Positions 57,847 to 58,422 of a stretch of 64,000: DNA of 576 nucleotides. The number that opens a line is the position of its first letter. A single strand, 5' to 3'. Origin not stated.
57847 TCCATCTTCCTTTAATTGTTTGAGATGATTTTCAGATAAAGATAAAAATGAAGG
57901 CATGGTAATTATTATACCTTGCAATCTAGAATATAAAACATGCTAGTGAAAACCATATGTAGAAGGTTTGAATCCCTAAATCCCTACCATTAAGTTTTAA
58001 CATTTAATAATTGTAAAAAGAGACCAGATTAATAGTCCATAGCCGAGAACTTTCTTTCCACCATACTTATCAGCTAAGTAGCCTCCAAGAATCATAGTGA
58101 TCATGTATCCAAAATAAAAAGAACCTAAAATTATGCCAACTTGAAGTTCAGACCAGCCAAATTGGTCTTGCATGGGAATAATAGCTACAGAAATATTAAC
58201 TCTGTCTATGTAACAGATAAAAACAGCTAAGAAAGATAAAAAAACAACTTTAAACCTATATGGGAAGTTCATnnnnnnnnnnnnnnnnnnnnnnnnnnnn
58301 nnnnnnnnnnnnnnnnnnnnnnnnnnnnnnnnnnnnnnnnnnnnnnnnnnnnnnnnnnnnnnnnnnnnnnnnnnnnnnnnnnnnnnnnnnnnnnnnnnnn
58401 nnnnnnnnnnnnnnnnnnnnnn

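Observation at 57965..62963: Perfect 40-bp inverted repeats with a tRNA-Leu-3'-end core bracket a 4.9-kb TBDR / beta-propeller / P450 / MFS' cassette, and both repeat edges coincide with gene truncations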

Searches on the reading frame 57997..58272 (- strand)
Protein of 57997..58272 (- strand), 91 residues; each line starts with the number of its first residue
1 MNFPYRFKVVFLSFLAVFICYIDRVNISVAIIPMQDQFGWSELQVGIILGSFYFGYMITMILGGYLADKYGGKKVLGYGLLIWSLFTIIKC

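Call 12: search_protein_families(library=pfam, proteins=[window:57997-58272:-], max_evalue=0.01)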
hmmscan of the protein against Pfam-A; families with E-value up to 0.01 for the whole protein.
window:57997-58272:- (91 aa): 3 families
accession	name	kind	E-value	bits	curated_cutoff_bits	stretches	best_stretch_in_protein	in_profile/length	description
PF07690.21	MFS_1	-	4.3e-17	62.5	33.4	1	14-88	2-78/347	Major Facilitator Superfamily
PF03137.26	OATP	-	0.00044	19.1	25.8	1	9-89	3-82/545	Organic Anion Transporter Polypeptide (OATP) family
PF00083.30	Sugar_tr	-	0.0023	17.3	22.3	1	41-89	44-92/452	Sugar (and other) transporter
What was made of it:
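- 57997..58272 (-): Truncated MFS transporter (91 aa; native length 424 aa). Pfam MFS_1 profile 2-78/347 (call 12).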

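Call 13: find_encoding_contigs(protein=window:57997-58272:-, flank=10000, max_places=10)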
Protein window:57997-58272:- (91 aa): no gene with exactly this product is on record in the collection.
